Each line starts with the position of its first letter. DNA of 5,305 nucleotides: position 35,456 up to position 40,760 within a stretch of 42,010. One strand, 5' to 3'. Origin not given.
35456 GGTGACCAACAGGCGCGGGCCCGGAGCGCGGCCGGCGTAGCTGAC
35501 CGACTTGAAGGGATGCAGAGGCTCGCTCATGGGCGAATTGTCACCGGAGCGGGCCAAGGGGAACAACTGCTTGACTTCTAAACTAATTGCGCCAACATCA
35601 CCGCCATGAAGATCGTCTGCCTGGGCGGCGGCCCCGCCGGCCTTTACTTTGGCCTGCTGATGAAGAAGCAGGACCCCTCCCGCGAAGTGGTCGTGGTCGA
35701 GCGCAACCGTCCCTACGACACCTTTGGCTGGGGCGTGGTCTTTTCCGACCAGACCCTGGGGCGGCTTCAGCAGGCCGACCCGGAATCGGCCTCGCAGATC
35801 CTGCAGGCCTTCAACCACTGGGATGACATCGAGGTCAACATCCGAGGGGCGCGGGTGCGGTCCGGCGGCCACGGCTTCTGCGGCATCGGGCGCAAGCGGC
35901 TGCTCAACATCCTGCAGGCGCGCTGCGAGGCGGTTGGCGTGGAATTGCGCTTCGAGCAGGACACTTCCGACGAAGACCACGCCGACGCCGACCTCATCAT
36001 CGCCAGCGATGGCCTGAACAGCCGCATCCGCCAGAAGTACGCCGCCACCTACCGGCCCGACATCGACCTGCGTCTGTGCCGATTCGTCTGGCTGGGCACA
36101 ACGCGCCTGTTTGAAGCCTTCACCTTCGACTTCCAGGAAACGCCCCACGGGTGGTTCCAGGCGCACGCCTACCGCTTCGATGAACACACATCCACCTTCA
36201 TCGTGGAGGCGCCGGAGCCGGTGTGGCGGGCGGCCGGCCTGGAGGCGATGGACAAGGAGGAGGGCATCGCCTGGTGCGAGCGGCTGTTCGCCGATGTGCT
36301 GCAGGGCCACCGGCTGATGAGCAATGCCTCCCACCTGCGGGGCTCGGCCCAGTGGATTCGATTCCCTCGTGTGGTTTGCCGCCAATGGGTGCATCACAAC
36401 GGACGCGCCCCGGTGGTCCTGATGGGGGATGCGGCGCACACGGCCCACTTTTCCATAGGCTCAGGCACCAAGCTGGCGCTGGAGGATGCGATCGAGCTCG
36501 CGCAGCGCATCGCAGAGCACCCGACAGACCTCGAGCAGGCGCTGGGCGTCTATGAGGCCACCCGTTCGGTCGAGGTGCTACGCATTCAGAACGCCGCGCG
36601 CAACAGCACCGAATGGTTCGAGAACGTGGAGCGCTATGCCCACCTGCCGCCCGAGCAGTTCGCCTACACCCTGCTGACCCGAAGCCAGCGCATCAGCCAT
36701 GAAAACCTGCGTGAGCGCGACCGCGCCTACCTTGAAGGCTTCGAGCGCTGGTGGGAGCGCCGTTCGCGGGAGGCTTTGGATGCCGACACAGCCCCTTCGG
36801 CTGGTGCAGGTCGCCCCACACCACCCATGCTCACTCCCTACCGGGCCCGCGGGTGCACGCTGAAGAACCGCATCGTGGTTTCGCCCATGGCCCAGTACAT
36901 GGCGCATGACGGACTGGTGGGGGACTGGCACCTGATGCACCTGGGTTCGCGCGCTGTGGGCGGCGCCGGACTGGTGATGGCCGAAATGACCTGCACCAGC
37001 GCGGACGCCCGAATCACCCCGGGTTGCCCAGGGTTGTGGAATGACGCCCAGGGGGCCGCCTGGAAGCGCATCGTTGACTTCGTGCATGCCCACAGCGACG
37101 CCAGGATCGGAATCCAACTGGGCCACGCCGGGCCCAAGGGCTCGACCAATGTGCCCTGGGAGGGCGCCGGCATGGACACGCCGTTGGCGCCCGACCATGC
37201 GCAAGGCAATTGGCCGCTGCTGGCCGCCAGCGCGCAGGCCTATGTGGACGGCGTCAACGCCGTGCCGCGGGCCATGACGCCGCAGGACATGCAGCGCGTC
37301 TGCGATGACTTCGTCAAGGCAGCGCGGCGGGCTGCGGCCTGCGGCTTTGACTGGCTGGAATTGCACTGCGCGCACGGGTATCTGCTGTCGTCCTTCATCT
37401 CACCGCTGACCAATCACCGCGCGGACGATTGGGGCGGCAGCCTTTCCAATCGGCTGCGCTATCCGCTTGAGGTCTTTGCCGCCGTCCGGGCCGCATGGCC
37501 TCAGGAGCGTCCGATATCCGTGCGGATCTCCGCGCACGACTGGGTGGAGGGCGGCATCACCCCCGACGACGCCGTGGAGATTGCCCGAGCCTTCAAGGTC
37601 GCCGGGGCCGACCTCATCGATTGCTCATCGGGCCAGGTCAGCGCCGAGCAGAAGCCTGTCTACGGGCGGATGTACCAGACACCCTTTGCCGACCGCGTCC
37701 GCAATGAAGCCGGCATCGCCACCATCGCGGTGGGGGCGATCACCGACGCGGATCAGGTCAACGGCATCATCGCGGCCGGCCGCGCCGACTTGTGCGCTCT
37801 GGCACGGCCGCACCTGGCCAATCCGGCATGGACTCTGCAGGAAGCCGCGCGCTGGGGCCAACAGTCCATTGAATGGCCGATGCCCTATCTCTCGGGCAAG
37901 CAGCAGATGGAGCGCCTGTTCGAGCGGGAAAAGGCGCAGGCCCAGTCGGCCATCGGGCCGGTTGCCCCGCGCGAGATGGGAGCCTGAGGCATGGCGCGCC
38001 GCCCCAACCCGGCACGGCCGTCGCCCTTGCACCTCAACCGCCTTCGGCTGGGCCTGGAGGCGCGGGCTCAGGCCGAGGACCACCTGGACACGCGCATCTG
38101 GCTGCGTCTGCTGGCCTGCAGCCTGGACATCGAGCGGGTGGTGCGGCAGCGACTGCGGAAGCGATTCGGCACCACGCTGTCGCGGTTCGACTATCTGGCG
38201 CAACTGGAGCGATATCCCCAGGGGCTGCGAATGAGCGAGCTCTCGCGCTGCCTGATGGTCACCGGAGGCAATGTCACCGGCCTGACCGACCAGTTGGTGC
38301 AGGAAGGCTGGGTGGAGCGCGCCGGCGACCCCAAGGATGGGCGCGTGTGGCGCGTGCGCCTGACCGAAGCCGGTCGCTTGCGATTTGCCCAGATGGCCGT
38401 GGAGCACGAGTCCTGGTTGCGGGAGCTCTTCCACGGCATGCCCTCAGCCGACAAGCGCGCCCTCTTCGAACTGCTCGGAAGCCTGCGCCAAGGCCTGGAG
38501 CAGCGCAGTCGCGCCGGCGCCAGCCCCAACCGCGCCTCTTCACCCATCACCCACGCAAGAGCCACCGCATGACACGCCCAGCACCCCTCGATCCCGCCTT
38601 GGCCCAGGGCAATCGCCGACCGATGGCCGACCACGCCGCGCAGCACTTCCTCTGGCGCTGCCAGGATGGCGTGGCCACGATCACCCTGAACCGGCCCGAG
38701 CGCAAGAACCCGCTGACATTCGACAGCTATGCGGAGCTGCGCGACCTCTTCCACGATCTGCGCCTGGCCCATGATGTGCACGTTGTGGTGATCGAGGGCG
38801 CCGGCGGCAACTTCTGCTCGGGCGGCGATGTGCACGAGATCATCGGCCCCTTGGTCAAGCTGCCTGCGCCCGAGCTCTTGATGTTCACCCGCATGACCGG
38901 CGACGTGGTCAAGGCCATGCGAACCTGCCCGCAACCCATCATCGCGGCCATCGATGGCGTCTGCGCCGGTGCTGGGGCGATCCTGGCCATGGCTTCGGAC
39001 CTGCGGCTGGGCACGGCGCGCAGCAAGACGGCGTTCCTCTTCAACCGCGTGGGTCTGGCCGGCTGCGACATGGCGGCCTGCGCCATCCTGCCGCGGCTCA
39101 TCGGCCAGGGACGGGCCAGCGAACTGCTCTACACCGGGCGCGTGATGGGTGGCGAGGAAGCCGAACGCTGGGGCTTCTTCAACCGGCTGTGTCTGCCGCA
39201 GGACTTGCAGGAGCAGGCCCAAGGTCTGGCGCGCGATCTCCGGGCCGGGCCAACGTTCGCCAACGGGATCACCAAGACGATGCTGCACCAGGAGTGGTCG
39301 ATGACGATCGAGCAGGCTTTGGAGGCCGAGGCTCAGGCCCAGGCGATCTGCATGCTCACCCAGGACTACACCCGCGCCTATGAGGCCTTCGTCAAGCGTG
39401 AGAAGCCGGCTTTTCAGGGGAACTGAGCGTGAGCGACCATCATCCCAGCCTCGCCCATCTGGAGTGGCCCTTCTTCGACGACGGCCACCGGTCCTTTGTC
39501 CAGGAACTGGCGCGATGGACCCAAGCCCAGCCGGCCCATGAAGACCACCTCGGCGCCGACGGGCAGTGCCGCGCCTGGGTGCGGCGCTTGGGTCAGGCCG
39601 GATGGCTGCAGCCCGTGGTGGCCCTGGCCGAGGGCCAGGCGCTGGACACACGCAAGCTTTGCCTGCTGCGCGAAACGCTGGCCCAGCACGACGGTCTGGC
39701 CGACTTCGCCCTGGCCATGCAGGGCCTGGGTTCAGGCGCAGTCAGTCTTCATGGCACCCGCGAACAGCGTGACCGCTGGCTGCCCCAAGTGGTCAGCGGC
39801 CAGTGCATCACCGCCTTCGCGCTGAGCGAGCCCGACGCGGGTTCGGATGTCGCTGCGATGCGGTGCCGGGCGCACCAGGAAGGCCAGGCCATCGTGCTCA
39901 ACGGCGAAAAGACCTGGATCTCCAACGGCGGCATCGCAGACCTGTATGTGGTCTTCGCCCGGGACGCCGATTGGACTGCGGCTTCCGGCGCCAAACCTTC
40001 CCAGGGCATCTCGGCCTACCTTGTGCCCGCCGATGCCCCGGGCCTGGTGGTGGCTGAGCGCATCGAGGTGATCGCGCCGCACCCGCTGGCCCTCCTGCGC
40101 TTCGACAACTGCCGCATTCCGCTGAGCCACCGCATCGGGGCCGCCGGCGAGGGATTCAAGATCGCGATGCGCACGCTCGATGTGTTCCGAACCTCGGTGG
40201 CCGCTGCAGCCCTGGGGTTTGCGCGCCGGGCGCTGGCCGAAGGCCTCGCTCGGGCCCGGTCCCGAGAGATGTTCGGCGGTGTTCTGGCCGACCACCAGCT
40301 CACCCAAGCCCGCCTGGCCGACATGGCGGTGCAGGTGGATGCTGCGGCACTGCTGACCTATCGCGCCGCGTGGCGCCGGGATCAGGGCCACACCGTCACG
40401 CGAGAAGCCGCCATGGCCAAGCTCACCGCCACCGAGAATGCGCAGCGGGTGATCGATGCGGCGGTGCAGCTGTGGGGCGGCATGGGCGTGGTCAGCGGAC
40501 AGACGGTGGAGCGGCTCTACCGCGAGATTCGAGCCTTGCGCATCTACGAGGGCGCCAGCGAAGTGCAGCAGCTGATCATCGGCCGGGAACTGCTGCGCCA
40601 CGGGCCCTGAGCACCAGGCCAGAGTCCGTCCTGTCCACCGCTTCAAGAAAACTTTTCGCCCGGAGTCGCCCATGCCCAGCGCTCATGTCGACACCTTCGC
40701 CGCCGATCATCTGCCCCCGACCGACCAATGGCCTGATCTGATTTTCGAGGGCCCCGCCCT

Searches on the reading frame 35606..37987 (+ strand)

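Call 53: search_protein_families(library=pfam, proteins=[window:35606-37987:+], max_evalue=0.001)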
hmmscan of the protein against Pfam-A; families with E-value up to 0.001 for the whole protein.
window:35606-37987:+ (793 aa): 2 families
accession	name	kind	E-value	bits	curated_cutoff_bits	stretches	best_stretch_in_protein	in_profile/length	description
PF00724.26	Oxidored_FMN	-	1e-63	216.1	27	1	410-743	4-332/342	NADH:flavin oxidoreductase / NADH oxidase family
PF01494.25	FAD_binding_3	-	2.8e-12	47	22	1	4-320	5-338/349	FAD binding domain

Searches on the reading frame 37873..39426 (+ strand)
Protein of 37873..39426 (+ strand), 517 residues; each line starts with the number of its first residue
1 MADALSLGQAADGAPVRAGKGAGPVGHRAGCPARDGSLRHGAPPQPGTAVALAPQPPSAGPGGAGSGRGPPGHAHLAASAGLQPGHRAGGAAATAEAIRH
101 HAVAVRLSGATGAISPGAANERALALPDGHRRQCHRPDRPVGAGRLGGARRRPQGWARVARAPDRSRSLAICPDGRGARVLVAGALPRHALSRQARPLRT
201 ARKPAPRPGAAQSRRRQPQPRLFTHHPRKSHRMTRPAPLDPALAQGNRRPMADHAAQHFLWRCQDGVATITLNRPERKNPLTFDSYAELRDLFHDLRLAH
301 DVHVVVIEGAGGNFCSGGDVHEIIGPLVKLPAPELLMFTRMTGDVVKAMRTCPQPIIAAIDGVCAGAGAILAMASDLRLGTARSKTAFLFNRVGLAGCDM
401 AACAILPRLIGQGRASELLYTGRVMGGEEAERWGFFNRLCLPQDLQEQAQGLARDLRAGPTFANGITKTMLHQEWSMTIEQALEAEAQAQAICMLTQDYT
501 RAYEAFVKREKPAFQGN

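Call 53: search_protein_families(library=pfam, proteins=[window:37873-39426:+], max_evalue=0.001)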
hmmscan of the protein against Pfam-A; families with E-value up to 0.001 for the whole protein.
window:37873-39426:+ (517 aa): 2 families
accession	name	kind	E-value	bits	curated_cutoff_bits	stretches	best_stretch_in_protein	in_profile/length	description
PF00378.25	ECH_1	-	2.6e-39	135.5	27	1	264-516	3-250/251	Enoyl-CoA hydratase/isomerase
PF16113.10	ECH_2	-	1.4e-23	84.4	27.2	1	268-491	2-223/335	Enoyl-CoA hydratase/isomerase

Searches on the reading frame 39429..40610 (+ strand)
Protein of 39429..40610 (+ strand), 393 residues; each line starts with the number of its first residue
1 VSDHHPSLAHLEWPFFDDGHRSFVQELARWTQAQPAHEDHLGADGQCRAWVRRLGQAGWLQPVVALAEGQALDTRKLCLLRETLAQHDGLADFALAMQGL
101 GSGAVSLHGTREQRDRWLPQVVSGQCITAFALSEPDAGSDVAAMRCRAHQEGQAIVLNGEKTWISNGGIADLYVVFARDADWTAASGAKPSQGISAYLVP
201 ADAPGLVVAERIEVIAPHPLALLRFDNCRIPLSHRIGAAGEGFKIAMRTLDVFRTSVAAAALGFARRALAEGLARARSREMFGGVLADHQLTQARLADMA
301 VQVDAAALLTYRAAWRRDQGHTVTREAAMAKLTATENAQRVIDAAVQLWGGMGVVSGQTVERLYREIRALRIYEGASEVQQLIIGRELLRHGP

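Call 53: search_protein_families(library=pfam, proteins=[window:39429-40610:+], max_evalue=0.001)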
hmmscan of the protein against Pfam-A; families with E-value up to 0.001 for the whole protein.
window:39429-40610:+ (393 aa): 4 families
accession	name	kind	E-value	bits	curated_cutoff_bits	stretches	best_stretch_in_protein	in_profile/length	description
PF00441.29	Acyl-CoA_dh_1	-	1.1e-46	159.2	22.4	1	240-389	1-150/150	Acyl-CoA dehydrogenase, C-terminal domain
PF02770.24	Acyl-CoA_dh_M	-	1.4e-20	73.7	33.3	1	129-228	1-97/97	Acyl-CoA dehydrogenase, middle domain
PF08028.16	Acyl-CoA_dh_2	-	3.3e-18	66.7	22.7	1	257-377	3-133/134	Acyl-CoA dehydrogenase, C-terminal domain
PF02771.21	Acyl-CoA_dh_N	-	4.6e-10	40.3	22.9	1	20-125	4-113/113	Acyl-CoA dehydrogenase, N-terminal domain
